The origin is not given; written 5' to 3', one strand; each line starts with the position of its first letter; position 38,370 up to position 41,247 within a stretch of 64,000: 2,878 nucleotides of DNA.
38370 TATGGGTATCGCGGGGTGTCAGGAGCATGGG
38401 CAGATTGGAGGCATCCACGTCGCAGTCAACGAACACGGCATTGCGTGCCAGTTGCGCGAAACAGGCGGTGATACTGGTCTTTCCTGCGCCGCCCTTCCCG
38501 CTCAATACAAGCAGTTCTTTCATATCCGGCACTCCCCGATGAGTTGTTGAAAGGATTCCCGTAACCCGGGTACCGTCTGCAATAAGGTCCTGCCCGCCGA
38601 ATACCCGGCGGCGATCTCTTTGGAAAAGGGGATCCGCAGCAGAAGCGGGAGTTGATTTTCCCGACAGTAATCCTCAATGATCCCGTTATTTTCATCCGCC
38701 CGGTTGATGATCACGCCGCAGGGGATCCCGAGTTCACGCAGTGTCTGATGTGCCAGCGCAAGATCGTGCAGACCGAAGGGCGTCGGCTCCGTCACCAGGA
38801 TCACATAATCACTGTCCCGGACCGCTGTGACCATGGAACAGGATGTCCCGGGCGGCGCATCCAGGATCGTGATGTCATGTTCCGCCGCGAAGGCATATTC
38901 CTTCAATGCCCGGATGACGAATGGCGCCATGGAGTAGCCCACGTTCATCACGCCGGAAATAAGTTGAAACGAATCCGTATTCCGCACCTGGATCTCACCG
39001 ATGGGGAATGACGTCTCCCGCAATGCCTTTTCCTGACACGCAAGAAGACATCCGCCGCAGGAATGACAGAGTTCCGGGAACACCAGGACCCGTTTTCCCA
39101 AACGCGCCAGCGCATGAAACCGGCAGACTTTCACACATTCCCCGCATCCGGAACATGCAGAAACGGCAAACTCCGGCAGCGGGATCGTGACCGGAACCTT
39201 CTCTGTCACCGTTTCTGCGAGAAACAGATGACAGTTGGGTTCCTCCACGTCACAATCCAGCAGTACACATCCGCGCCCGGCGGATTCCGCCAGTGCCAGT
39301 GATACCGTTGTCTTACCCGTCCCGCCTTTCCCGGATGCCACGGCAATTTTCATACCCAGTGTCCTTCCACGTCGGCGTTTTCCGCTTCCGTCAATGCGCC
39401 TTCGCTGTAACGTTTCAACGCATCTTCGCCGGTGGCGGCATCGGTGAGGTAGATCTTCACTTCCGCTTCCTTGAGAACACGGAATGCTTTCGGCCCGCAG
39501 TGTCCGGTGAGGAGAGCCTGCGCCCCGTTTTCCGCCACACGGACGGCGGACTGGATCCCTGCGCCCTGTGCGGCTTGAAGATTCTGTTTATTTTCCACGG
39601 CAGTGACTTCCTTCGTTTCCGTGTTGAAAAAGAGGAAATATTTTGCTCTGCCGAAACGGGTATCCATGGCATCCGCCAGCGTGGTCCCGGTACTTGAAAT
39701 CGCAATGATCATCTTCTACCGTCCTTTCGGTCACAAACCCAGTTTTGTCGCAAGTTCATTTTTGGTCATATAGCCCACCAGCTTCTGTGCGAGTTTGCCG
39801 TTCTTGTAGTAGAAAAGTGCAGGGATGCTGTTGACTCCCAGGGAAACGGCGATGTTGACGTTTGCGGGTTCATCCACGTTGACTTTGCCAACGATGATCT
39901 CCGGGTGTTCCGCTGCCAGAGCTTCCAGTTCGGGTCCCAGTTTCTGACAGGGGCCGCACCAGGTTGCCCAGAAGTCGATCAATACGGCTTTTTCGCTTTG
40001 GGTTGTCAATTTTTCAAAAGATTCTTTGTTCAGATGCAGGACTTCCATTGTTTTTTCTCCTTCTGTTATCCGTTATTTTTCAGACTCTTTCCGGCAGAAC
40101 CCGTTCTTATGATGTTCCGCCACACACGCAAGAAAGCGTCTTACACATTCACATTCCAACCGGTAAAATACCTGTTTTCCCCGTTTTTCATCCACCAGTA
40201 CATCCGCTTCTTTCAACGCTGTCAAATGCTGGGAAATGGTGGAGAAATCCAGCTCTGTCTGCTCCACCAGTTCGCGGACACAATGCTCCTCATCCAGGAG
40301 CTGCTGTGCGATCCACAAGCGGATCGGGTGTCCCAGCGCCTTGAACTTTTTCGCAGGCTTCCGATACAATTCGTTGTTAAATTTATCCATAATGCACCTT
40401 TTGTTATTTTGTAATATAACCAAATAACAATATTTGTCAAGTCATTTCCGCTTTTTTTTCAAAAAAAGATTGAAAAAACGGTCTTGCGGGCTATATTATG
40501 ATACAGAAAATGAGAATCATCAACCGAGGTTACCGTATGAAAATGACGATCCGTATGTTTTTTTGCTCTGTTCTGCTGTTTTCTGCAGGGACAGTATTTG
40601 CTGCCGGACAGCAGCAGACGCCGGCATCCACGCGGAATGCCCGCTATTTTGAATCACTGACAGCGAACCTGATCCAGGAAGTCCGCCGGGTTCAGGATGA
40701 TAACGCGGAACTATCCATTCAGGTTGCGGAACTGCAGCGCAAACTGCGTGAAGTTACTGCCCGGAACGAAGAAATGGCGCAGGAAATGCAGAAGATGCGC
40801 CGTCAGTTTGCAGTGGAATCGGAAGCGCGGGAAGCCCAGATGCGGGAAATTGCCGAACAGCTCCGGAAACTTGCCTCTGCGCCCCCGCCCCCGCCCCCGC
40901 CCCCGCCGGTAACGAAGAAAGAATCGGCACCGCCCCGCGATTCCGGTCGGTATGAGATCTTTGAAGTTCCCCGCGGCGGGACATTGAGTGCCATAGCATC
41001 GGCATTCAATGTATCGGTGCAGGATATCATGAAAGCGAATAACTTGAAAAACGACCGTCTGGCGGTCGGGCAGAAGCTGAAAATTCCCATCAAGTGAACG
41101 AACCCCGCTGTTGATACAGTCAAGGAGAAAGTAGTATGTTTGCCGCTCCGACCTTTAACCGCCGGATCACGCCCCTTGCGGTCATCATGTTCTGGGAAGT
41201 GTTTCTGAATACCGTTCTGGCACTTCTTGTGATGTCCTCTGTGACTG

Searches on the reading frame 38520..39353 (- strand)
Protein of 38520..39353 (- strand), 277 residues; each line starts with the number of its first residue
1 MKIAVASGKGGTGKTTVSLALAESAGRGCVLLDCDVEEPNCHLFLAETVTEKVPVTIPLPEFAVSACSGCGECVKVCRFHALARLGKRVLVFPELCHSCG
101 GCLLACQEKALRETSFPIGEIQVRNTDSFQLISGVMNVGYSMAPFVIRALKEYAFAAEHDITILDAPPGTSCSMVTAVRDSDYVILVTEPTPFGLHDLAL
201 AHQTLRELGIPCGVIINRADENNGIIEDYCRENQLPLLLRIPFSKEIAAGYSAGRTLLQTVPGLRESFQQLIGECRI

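Call 9: search_protein_families(library=pfam, proteins=[window:38520-39353:-], max_evalue=0.001)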
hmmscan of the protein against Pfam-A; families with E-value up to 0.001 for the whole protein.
window:38520-39353:- (277 aa): 12 families
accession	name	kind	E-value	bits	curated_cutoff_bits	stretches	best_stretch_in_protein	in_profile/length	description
PF10609.15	ParA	-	1.8e-13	50.9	27.1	2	2-46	5-52/246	NUBPL iron-transfer P-loop NTPase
PF01656.29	CbiA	-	6e-13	49.3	25.4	1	3-255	1-123/125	CobQ/CobB/MinD/ParA nucleotide binding domain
PF13614.12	AAA_31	-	7.1e-10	39.5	27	0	156-206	115-165/177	AAA domain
PF00037.32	Fer4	-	1.6e-08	34.4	21.1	1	65-82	6-23/24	4Fe-4S binding domain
PF12837.12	Fer4_6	-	1.9e-07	31.2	25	1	60-82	2-24/24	4Fe-4S binding domain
PF13187.11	Fer4_9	-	2.2e-06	28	27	1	66-110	1-51/52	4Fe-4S dicluster domain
PF13237.11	Fer4_10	-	1.8e-05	25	25.5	1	65-106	7-52/53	4Fe-4S dicluster domain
PF00142.24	Fer4_NifH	-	3.6e-05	23.8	25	0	212-267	177-236/271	4Fe-4S iron sulfur cluster binding proteins, NifH/frxC family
PF13484.11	Fer4_16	-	6.2e-05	24.1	30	0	67-80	2-15/66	4Fe-4S double cluster binding domain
PF12838.12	Fer4_7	-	0.00017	22.4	27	1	67-109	2-51/52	4Fe-4S dicluster domain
PF12797.12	Fer4_2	-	0.00052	20.3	24.5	0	61-77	4-20/22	4Fe-4S binding domain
PF12800.12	Fer4_4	-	0.00057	20.5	24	0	66-78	3-15/17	4Fe-4S binding domain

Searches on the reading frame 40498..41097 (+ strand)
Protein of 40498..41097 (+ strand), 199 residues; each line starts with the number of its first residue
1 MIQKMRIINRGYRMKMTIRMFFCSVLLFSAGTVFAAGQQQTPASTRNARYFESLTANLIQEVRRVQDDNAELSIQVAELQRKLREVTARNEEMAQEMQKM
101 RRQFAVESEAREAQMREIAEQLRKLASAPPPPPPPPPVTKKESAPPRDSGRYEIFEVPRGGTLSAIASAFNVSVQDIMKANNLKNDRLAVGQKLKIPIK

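Call 68: search_protein_families(library=pfam, proteins=[window:40498-41097:+], max_evalue=0.0001)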
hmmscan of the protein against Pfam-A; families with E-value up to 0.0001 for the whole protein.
window:40498-41097:+ (199 aa): 4 families
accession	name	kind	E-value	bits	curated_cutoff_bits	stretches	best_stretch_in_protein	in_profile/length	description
PF01476.26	LysM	-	3.9e-14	52.8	20.9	1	159-197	5-43/43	LysM domain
PF23446.1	LysM1_NFP_LYK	-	1.3e-05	26.4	36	1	162-199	17-56/60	NFP/LYK LysM1 domain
PF23473.1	LysM3_LYK4_5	-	1.8e-05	25.2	29.3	1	157-187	7-37/48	LYK4/5 LysM3 domain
PF14932.11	HAUS-augmin3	-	2.4e-05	24.4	29.4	1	47-132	81-166/260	HAUS augmin-like complex subunit 3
